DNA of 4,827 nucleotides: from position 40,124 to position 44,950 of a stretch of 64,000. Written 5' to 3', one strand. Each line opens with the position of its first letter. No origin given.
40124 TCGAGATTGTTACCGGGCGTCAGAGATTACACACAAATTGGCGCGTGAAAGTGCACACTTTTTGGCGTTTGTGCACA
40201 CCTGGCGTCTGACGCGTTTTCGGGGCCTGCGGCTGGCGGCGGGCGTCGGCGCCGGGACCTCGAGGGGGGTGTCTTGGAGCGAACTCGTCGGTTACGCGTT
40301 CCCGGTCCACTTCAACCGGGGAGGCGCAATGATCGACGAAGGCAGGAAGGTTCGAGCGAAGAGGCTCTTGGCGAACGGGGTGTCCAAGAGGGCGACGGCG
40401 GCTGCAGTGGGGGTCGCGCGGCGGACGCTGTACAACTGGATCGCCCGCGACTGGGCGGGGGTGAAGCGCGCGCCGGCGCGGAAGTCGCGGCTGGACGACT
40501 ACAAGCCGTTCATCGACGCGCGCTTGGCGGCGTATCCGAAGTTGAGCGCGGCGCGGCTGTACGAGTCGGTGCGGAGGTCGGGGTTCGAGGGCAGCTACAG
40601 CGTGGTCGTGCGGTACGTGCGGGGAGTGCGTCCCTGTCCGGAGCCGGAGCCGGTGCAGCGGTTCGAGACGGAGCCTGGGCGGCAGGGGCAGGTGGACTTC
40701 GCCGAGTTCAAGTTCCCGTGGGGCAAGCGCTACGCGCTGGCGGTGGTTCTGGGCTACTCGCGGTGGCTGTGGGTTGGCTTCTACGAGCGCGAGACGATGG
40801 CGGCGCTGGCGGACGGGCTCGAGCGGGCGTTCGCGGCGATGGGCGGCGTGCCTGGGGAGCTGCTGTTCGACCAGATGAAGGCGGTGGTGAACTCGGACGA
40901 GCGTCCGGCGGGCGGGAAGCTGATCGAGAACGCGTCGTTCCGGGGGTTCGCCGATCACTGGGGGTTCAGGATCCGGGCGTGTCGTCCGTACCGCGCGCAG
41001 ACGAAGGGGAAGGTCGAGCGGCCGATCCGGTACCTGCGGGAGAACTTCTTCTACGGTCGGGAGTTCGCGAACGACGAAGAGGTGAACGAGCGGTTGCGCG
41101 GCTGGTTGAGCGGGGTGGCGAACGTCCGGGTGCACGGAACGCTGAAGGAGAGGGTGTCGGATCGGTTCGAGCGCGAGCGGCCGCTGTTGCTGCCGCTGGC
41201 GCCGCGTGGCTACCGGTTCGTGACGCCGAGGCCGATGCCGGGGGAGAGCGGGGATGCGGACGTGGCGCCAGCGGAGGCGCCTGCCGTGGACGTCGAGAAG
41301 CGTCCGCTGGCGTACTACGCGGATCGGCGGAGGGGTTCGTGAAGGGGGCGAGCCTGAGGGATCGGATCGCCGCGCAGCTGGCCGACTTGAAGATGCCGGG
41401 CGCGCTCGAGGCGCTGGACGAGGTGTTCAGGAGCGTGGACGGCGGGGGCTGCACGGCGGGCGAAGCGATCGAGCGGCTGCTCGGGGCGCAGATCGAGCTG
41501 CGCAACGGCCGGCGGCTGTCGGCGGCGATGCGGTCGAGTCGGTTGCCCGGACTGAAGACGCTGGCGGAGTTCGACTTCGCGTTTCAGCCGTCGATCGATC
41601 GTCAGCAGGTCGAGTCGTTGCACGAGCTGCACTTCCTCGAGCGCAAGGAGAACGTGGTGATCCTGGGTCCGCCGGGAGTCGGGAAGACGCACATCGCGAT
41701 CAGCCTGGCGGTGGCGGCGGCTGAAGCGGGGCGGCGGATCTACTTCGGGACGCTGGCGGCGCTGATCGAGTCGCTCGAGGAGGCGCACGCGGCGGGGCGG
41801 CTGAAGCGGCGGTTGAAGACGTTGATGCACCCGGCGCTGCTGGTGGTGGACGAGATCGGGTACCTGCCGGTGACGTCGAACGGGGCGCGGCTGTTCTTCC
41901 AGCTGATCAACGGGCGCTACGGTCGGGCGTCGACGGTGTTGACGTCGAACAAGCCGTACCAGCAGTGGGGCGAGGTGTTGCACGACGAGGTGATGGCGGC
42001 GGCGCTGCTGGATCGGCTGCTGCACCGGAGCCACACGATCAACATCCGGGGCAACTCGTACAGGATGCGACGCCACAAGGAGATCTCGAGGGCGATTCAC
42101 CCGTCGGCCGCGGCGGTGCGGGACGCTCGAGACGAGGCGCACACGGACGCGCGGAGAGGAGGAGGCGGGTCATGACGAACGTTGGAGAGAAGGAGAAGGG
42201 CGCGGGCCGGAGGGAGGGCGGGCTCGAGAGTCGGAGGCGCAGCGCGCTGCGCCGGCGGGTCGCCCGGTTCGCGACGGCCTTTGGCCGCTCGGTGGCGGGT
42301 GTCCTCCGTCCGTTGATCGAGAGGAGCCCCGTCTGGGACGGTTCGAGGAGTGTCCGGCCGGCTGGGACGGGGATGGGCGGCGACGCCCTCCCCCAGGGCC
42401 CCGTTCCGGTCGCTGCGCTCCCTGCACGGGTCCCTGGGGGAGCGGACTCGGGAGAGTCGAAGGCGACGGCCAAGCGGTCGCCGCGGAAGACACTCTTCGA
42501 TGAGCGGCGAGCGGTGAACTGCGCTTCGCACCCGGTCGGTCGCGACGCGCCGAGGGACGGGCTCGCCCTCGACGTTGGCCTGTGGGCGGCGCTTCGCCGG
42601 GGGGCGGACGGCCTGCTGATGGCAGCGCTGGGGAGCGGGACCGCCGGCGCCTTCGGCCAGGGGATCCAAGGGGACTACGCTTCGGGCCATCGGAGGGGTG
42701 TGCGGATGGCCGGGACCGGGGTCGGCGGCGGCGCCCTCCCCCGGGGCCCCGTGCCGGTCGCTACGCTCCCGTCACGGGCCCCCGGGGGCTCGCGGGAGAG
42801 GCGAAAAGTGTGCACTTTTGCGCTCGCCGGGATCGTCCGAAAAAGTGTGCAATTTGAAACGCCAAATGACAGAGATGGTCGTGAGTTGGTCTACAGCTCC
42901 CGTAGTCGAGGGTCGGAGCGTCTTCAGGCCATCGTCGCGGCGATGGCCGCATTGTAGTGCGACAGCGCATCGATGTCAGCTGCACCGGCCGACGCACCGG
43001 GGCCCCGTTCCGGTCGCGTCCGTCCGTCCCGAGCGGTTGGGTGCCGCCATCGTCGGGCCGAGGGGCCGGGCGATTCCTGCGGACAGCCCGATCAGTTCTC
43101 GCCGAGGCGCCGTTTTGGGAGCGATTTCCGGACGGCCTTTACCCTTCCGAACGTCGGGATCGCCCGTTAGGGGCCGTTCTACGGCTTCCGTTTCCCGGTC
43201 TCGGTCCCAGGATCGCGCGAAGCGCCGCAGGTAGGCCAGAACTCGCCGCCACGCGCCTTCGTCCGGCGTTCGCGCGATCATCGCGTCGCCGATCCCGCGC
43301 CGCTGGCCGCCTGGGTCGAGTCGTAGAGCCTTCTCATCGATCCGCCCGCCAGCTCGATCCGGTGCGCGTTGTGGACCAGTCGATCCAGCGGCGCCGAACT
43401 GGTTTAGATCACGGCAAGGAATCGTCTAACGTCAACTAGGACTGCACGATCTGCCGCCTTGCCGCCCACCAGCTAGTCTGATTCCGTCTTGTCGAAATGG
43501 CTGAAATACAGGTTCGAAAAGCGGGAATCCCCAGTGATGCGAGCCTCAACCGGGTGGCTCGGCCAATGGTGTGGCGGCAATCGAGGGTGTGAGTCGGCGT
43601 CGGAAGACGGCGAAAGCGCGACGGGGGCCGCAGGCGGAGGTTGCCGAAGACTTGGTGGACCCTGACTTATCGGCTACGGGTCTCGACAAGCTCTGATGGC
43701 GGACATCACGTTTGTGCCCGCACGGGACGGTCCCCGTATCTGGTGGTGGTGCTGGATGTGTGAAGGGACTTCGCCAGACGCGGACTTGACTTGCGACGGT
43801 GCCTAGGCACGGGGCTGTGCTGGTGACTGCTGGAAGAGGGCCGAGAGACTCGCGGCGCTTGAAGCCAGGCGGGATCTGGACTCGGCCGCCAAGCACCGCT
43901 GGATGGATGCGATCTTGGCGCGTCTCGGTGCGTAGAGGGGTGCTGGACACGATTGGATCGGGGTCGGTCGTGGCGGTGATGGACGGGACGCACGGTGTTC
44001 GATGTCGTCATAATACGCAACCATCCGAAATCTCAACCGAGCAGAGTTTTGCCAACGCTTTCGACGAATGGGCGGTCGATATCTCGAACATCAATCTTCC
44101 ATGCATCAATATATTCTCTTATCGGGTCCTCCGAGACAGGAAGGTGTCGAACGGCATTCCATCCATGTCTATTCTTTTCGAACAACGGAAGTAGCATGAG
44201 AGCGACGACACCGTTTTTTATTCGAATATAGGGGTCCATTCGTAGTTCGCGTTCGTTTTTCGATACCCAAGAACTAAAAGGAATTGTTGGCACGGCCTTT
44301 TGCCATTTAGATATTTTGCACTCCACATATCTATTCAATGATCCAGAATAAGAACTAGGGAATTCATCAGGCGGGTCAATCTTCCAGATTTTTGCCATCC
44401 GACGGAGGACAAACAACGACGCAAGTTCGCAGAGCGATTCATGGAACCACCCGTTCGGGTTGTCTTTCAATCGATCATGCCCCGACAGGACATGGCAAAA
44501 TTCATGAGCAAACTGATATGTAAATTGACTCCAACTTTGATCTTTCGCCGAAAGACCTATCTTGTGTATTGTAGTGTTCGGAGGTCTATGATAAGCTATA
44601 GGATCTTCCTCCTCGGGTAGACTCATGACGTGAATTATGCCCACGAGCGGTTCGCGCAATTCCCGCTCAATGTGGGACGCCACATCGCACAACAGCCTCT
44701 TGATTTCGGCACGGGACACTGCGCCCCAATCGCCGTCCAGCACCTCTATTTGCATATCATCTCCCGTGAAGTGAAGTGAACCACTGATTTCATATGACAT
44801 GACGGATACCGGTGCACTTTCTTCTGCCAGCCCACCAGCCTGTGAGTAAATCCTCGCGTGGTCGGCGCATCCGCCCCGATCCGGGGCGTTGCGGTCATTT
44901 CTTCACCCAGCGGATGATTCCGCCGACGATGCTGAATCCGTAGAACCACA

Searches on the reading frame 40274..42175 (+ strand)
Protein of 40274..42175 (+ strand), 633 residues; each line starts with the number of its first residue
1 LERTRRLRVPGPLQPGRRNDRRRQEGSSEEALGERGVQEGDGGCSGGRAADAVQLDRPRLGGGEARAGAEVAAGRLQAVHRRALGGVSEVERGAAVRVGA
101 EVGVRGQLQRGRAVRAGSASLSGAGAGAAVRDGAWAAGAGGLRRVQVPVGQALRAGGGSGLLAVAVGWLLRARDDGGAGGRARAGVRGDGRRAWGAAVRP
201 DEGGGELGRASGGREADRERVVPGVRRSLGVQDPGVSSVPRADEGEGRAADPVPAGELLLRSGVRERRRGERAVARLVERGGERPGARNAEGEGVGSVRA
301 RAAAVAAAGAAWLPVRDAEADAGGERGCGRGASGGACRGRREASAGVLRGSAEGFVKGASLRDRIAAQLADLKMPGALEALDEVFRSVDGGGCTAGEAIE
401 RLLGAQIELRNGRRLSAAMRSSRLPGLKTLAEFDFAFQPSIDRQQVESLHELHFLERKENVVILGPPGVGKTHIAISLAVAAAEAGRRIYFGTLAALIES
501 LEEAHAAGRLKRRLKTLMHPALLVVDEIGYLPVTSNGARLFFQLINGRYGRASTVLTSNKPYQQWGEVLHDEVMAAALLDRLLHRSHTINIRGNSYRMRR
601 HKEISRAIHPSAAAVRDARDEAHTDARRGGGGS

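Call 9: search_protein_families(library=pfam, proteins=[window:40274-42175:+], max_evalue=0.1)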
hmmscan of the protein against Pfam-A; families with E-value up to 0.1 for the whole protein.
window:40274-42175:+ (633 aa): 18 families
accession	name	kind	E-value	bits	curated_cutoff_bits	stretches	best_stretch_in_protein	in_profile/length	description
PF01695.23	IstB_IS21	-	6.5e-77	258.7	24.1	1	368-602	2-236/238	IstB-like ATP binding protein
PF13481.12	AAA_25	-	2.1e-07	31.2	27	1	436-533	13-106/195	AAA domain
PF20720.3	nSTAND3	-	1.3e-05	25.4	27.2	1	453-489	12-48/155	Novel STAND NTPase 3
PF02562.22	PhoH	-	0.0012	18.8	27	1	452-487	13-48/205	PhoH-like protein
PF13191.12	AAA_16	-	0.0016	19.4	32.6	1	447-493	13-56/167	AAA ATPase domain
PF00004.35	AAA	-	0.0024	18.7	21.2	1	462-531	2-69/131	ATPase family associated with various cellular activities (AAA)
PF00308.24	Bac_DnaA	-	0.0042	17.7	23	1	461-561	37-140/162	Bacterial DnaA ATPAse domain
PF13086.12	AAA_11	-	0.02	15.1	27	1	442-483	3-42/257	AAA domain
PF13401.12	AAA_22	-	0.029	15.1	27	0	458-487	5-34/130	AAA domain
PF01656.29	CbiA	-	0.03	14.7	25.4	1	468-489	9-30/125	CobQ/CobB/MinD/ParA nucleotide binding domain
PF13521.12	AAA_28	-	0.032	14.9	27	1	461-504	2-50/164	AAA domain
PF05496.18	RuvB_N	-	0.035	14.3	27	1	457-531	32-96/159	Holliday junction DNA helicase RuvB P-loop domain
PF05729.18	NACHT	-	0.055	13.7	26.7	0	461-485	3-27/167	NACHT domain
PF07728.20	AAA_5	-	0.062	13.7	22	0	460-485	1-26/139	AAA domain (dynein-related subfamily)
PF03266.21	NTPase_1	-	0.075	13.3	23.9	0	460-485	1-26/168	NTPase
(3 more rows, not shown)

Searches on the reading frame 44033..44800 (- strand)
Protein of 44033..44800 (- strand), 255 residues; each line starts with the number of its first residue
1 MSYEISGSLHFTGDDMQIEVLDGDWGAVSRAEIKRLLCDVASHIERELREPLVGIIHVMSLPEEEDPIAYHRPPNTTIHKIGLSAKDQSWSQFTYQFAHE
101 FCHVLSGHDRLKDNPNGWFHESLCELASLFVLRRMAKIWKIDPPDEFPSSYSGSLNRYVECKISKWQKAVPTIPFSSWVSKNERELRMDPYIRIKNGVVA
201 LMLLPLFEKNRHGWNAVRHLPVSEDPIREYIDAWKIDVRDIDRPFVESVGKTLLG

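Call 9: search_protein_families(library=pfam, proteins=[window:44033-44800:-], max_evalue=0.1)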
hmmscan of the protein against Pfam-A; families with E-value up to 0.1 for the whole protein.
window:44033-44800:- (255 aa): 1 family
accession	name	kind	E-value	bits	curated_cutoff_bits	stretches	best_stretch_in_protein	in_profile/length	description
PF06114.19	Peptidase_M78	-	0.028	14.7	22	1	56-110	6-59/123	IrrE N-terminal-like domain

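Call 50: search_protein_families(library=padloc, proteins=[window:44033-44800:-], max_evalue=0.001)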
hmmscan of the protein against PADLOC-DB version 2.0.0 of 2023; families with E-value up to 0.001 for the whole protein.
window:44033-44800:- (255 aa): 0 families

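Call 65: search_protein_families(library=ncbifam, proteins=[window:44033-44800:-], max_evalue=0.001)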
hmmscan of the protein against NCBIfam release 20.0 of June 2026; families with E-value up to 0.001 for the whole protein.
window:44033-44800:- (255 aa): 0 families

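Call 73: find_encoding_contigs(protein=window:44033-44800:-, flank=3000, max_places=3)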
Protein window:44033-44800:- (255 aa): no gene with exactly this product is on record in the collection.

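Call 81: search_dna_similar(query=window:44033-44800:-, collection=plasmids, mode=protein, max_rows=8, max_evalue=0.001)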
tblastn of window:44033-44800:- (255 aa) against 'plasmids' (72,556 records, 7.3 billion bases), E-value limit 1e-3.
Records with a match: 4; places in all: 4; records where one place covers at least 80% of the query: 1.
Best place of each record, by identity: <60% 4.
By first word of the organism name: Mesorhizobium 4.
By predicted mobility (MOB-suite, as given by PLSDB): non-mobilizable 4.
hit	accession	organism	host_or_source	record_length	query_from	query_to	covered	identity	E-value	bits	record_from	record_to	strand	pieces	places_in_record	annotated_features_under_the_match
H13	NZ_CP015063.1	Mesorhizobium ciceri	Cicer arietinum,Pure Sample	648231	21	241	87%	22.3%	6e-7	57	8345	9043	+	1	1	hypothetical protein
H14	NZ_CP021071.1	Mesorhizobium sp. WSM1497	Biserrula pelecinus L.,cell ...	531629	67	241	69%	24.2%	1e-6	57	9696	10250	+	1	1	hypothetical protein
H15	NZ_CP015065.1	Mesorhizobium ciceri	Astragalus pelecinus,Pure Sample,Plant ...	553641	67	241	69%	24.2%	1e-6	57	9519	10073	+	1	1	hypothetical protein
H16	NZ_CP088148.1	Mesorhizobium ciceri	Cicer arietinum L.,cell culture,radical ...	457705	87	241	61%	25.3%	9e-6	54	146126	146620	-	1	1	hypothetical protein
